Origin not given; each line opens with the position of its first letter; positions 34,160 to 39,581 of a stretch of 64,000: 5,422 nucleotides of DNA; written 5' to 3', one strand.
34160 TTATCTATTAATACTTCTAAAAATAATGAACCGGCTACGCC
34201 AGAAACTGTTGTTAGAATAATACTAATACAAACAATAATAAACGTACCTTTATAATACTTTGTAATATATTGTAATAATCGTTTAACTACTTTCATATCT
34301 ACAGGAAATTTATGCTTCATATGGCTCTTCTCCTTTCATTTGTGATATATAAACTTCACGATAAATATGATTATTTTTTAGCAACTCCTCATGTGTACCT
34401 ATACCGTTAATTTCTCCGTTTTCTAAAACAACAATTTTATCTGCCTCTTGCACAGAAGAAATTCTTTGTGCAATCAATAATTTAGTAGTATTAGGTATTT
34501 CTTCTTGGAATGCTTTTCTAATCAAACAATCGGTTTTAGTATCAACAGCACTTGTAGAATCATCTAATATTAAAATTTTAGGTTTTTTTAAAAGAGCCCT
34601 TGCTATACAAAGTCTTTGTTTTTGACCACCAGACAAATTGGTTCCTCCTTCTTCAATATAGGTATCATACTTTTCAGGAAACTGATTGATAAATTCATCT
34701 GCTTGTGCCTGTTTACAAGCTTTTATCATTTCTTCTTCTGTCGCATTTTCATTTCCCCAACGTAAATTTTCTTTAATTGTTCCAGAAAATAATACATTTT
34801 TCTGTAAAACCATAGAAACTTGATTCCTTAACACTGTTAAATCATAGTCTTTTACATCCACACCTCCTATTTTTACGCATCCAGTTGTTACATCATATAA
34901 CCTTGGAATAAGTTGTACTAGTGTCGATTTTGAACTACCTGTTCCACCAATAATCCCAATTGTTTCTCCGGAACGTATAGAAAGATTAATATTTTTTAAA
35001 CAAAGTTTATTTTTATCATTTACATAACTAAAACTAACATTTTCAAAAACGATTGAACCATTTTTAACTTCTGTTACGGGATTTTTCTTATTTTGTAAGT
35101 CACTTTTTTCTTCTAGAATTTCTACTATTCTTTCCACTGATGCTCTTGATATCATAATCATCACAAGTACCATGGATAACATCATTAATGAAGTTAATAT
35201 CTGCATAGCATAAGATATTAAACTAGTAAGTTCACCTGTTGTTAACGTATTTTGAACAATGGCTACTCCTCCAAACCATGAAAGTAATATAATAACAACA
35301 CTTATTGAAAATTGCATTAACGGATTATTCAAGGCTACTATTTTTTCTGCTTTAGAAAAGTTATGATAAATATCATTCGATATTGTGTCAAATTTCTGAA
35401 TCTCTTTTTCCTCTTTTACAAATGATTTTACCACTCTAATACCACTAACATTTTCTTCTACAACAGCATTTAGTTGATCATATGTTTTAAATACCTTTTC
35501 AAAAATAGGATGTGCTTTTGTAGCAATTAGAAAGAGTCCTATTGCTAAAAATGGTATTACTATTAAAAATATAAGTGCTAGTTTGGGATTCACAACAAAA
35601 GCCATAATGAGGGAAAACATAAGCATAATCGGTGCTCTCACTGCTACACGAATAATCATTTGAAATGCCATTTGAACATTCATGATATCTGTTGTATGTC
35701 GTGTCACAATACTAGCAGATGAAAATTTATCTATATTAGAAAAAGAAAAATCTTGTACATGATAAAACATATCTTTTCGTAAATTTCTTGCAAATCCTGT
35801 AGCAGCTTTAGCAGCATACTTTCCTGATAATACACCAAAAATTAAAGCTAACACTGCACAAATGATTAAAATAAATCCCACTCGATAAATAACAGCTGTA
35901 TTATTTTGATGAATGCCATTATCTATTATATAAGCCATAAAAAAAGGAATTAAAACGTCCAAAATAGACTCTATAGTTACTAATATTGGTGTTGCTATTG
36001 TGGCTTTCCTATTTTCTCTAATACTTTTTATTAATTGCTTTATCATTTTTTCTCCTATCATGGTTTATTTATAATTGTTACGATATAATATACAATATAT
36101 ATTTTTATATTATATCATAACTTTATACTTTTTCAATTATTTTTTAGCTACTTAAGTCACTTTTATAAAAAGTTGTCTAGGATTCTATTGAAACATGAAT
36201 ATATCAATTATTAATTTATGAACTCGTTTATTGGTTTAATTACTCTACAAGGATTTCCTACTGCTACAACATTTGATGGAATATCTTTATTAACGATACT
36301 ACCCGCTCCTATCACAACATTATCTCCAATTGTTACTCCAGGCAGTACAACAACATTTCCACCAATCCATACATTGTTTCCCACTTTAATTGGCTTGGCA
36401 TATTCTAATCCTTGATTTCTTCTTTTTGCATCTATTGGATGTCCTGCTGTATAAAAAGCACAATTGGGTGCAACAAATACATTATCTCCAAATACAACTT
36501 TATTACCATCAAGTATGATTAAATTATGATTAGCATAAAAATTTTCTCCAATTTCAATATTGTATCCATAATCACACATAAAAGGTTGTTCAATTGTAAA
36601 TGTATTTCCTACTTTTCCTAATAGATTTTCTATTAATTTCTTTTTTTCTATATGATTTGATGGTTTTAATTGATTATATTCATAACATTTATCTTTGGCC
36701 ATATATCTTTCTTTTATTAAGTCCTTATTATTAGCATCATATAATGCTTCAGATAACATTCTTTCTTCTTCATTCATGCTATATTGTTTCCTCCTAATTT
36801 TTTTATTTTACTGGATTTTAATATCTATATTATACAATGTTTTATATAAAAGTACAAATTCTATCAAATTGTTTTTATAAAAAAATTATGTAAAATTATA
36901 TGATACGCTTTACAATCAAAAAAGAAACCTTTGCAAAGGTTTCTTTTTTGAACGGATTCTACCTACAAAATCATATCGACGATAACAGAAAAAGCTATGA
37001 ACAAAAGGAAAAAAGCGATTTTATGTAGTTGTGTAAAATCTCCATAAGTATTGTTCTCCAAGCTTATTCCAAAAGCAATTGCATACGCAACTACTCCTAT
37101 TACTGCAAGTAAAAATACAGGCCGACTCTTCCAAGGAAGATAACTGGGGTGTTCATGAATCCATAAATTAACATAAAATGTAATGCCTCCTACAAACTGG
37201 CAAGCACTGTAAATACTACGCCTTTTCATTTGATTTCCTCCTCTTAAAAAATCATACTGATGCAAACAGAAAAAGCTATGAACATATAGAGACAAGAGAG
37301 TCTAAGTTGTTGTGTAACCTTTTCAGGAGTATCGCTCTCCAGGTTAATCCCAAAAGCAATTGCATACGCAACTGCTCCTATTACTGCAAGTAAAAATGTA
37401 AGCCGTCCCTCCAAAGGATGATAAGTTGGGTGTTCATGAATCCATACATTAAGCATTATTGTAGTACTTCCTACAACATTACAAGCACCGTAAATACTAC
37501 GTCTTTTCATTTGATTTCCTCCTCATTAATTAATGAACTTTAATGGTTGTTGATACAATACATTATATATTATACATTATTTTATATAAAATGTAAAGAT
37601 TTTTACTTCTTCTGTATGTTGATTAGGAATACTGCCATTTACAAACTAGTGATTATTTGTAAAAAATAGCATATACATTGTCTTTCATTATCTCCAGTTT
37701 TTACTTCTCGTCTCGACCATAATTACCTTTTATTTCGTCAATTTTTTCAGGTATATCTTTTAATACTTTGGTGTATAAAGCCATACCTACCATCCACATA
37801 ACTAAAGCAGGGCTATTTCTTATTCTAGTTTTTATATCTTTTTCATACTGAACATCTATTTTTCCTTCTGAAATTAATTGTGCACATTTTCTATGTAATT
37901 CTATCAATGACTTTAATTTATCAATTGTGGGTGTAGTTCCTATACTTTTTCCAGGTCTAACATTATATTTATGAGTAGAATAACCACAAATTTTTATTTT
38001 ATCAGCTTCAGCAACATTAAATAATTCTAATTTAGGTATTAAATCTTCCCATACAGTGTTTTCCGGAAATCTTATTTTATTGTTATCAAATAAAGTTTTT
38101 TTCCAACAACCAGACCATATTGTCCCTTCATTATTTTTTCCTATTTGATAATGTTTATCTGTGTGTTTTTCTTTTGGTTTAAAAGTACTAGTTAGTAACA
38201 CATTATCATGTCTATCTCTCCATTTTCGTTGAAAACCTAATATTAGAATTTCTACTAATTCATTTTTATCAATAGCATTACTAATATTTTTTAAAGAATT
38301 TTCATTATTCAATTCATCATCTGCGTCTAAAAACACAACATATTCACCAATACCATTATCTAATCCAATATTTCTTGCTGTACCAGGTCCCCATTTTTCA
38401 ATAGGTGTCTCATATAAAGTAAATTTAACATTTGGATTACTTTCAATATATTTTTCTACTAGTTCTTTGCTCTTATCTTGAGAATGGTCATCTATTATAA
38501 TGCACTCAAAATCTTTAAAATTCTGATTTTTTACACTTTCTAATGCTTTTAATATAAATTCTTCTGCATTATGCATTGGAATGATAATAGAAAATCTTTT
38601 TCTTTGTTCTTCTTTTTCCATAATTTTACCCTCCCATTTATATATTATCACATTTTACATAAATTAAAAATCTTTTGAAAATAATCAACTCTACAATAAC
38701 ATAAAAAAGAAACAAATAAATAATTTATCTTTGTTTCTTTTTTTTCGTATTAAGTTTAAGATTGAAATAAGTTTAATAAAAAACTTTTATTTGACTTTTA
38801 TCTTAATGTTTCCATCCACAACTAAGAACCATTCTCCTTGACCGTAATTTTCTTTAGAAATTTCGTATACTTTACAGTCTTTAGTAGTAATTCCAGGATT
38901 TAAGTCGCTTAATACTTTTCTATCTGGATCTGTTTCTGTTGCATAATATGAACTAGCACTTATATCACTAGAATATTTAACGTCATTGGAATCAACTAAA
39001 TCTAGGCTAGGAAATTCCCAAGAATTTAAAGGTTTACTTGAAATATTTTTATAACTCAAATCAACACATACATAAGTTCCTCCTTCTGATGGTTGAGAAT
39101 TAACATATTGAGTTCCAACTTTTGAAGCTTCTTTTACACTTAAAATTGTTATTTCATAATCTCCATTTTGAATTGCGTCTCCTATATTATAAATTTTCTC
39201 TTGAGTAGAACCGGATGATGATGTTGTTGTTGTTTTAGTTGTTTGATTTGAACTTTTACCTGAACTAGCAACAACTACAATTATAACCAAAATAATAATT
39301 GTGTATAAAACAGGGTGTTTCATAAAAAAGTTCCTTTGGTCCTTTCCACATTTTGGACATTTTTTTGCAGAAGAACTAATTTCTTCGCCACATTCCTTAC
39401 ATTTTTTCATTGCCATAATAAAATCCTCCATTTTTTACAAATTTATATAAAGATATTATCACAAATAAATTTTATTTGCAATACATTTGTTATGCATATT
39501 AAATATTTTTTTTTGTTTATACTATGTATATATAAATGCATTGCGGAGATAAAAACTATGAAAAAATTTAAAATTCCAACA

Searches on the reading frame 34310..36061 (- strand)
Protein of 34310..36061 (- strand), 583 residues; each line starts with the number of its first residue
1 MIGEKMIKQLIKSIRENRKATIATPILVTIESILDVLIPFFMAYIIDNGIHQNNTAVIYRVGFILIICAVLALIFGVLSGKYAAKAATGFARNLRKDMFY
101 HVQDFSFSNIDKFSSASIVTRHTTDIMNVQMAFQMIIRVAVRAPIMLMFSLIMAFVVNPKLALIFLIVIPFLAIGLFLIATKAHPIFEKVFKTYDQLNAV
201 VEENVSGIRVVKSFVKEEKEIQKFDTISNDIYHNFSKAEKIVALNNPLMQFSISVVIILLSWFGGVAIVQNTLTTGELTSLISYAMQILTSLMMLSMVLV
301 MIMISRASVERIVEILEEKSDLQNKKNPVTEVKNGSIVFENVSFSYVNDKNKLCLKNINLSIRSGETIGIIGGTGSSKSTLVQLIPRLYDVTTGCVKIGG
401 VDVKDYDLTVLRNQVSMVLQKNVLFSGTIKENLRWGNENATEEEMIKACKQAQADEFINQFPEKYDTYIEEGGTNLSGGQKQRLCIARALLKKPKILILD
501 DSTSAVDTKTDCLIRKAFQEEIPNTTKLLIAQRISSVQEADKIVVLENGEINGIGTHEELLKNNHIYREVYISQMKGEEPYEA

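Call 74: search_protein_families(library=pfam, proteins=[window:34310-36061:-], max_evalue=0.00001)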
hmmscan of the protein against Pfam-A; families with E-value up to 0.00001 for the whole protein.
window:34310-36061:- (583 aa): 2 families
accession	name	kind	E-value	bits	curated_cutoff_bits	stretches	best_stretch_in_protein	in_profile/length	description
PF00664.28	ABC_membrane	-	2.2e-45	155.9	28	1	25-291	5-273/274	ABC transporter transmembrane region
PF00005.33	ABC_tran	-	6.1e-32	111.5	25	1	355-504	1-137/137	ABC transporter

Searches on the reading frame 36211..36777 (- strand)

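Call 74: search_protein_families(library=pfam, proteins=[window:36211-36777:-], max_evalue=0.00001)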
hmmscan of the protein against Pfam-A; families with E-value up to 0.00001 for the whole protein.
window:36211-36777:- (188 aa): 3 families
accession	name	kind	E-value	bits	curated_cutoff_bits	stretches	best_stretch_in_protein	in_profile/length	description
PF12464.13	Mac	-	1.9e-13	50.9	22.1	1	6-57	1-53/53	Maltose acetyltransferase hexapeptide capping motif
PF00132.30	Hexapep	-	1.3e-12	47.3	27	1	130-163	2-35/36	Bacterial transferase hexapeptide (six repeats)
PF14602.12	Hexapep_2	-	1.7e-08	34.4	27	1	129-163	1-33/34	Hexapeptide repeat of succinyl-transferase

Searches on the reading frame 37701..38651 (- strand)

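Call 75: search_protein_families(library=pfam, proteins=[window:37701-38651:-], max_evalue=0.00001)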
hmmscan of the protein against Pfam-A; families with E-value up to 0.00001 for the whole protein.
window:37701-38651:- (316 aa): 2 families
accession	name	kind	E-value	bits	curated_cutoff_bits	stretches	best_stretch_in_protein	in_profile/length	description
PF00535.33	Glycos_transf_2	-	1.6e-28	100.1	23.3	1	21-135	1-113/168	Glycosyl transferase family 2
PF10111.15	Glyco_tranf_2_2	-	1.3e-11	45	27.3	1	21-123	1-102/276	Glycosyltransferase like family 2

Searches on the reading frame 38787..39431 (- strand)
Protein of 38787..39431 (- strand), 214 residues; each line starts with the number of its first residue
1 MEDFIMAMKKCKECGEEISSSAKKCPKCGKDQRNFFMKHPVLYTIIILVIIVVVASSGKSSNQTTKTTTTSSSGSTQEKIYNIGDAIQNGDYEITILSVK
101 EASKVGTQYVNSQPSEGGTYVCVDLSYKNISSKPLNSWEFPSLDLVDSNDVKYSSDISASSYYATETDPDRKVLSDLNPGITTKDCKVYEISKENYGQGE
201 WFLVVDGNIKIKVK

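Call 75: search_protein_families(library=pfam, proteins=[window:38787-39431:-], max_evalue=0.00001)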
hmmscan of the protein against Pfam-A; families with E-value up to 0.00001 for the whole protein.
window:38787-39431:- (214 aa): 3 families
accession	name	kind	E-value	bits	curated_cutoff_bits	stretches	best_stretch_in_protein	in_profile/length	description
PF11611.13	DUF4352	-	6.8e-12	46.2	25.9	1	81-195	1-105/122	Domain of unknown function (DUF4352)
PF13240.11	Zn_Ribbon_1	-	5.7e-06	26.4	25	1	10-30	1-21/23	zinc-ribbon domain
PF13248.11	Zn_ribbon_3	-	7e-06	25.8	27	0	7-31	1-25/26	zinc-ribbon domain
